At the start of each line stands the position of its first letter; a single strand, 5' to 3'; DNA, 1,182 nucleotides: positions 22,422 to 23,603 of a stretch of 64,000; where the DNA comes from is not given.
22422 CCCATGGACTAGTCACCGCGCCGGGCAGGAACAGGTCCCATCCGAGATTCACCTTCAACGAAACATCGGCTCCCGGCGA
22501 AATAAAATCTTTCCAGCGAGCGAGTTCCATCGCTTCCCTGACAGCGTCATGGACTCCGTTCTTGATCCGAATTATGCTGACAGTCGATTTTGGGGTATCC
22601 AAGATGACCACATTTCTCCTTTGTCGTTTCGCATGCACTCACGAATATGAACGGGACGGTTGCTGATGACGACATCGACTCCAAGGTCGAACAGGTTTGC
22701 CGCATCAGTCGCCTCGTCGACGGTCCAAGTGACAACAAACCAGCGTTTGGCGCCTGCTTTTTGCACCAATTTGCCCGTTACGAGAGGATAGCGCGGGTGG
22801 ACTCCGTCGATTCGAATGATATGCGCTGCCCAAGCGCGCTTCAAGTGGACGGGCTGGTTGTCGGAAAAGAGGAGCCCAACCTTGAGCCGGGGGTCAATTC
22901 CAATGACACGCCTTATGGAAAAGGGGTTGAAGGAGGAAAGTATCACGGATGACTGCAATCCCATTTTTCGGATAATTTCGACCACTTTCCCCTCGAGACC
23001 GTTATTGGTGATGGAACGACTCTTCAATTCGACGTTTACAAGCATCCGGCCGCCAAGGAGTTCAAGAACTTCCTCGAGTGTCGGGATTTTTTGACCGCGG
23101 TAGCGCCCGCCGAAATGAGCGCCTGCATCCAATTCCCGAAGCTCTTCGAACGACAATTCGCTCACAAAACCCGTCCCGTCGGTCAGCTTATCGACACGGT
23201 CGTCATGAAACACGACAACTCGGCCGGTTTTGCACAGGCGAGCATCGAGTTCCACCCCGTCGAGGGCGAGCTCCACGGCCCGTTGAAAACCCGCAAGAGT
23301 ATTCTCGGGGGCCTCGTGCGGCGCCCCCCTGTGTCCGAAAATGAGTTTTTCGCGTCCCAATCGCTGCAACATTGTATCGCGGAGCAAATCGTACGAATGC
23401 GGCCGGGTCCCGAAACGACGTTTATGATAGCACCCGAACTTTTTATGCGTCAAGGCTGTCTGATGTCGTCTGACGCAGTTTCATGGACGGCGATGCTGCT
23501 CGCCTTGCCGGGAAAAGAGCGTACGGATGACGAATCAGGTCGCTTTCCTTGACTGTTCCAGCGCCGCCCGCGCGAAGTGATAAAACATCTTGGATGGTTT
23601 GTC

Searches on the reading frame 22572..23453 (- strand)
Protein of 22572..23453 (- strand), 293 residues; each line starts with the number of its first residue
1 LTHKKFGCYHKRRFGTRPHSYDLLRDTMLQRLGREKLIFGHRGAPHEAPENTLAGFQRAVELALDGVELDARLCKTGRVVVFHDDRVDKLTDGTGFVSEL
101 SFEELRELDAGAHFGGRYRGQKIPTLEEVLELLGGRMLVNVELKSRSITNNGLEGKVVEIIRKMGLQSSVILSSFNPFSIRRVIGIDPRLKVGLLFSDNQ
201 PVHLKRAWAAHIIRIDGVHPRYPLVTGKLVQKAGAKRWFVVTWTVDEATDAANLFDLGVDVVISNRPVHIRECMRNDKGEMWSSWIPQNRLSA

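Call 94: search_protein_families(library=pfam, proteins=[window:22572-23453:-], max_evalue=0.000001)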
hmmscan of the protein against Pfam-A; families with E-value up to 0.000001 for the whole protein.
window:22572-23453:- (293 aa): 1 family
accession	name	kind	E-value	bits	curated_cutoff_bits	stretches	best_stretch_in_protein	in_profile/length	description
PF03009.23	GDPD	-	5.7e-45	154.8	23.6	1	41-267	1-242/244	Glycerophosphoryl diester phosphodiesterase family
